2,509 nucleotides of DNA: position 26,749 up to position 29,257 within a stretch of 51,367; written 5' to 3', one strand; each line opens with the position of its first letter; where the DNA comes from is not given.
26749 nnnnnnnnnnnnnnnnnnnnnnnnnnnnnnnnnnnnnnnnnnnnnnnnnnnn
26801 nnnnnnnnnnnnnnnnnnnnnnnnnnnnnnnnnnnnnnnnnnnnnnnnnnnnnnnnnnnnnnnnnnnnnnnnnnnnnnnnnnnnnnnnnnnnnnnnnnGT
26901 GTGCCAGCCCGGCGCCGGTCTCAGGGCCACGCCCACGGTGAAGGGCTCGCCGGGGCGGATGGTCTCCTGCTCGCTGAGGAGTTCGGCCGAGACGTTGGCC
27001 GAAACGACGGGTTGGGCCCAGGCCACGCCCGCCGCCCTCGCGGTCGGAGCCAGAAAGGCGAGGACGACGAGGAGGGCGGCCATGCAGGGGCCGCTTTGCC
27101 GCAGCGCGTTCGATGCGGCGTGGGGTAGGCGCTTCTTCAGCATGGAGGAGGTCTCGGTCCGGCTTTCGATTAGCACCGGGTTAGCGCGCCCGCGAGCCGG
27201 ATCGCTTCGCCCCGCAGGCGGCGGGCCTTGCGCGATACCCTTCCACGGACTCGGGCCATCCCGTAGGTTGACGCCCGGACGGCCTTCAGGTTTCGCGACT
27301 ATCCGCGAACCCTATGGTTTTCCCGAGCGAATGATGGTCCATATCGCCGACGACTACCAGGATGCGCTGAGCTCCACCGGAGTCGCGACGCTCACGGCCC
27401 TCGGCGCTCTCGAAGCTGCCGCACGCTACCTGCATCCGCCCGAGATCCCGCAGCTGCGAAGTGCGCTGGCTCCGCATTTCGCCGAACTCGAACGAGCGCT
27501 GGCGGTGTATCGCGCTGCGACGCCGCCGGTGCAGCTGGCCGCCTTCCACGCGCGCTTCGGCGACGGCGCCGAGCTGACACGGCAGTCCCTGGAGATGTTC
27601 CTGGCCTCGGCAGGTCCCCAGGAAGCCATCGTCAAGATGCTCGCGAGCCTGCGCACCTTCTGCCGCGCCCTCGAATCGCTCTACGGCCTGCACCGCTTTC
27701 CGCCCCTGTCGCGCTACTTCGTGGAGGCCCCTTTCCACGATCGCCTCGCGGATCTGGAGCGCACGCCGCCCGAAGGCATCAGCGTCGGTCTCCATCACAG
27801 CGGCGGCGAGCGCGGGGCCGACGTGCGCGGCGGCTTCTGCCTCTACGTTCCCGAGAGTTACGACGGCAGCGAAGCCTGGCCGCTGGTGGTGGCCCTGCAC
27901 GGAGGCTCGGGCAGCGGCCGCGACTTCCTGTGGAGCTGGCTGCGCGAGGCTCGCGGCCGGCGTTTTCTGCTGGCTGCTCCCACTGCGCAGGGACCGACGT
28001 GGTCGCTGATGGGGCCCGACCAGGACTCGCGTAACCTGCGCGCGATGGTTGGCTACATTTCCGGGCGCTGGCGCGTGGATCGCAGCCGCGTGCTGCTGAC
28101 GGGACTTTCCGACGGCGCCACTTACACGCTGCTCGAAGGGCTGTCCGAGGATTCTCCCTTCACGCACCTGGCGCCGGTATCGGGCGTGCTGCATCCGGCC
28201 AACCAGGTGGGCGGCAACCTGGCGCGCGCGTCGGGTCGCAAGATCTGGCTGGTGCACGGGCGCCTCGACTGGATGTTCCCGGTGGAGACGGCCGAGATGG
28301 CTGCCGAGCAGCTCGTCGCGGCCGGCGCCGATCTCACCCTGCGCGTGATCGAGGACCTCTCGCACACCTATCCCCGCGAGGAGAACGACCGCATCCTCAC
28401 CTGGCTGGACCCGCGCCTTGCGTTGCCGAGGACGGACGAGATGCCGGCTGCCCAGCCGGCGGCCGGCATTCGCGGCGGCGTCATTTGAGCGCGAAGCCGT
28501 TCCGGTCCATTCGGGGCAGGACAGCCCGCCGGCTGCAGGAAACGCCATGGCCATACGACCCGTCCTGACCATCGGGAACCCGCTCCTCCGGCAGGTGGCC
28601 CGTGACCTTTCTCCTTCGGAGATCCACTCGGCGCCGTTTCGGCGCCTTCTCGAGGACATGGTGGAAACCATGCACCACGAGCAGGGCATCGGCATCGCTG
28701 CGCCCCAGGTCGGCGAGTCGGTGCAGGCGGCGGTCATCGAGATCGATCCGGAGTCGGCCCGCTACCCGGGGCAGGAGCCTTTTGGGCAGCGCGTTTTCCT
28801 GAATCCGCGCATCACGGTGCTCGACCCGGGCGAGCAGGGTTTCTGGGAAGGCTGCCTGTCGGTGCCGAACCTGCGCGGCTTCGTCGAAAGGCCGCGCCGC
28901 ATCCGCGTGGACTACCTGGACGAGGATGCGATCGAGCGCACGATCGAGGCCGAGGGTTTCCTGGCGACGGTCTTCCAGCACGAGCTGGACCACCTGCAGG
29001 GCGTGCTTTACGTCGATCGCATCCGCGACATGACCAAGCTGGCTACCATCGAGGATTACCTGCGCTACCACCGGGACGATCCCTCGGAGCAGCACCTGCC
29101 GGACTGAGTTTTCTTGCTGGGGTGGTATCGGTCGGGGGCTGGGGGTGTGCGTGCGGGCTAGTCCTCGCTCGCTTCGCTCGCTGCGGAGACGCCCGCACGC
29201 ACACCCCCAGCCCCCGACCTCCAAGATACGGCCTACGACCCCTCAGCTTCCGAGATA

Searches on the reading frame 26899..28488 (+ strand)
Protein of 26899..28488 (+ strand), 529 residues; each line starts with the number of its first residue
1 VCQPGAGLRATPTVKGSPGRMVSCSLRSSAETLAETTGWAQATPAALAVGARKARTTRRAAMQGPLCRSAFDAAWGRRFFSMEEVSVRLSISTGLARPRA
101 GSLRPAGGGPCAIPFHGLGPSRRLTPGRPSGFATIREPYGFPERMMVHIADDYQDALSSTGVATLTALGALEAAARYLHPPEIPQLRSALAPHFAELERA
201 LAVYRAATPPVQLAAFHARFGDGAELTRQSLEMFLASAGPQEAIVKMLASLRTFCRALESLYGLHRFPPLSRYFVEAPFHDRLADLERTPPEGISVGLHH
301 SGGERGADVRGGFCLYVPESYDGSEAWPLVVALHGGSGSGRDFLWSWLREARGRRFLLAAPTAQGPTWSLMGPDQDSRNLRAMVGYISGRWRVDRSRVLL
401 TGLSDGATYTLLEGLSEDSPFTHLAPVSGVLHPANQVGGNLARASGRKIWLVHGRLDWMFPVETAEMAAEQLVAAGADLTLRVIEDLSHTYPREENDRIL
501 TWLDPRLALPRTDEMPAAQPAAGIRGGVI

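Call 19: search_protein_families(library=pfam, proteins=[window:26899-28488:+], max_evalue=0.00001)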
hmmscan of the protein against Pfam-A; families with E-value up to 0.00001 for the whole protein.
window:26899-28488:+ (529 aa): 1 family
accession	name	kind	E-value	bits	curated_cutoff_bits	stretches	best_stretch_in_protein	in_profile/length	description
PF02230.22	Abhydrolase_2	-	2.3e-08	34.6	23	1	393-503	102-213/217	Phospholipase/Carboxylesterase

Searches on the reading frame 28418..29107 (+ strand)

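Call 21: search_protein_families(library=pfam, proteins=[window:28418-29107:+], max_evalue=0.00001)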
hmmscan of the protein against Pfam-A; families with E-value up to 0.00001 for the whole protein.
window:28418-29107:+ (229 aa): 1 family
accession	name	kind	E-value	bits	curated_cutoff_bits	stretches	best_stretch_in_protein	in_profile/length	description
PF01327.26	Pep_deformylase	-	1.9e-48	164.5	22.8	1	46-206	1-154/156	Polypeptide deformylase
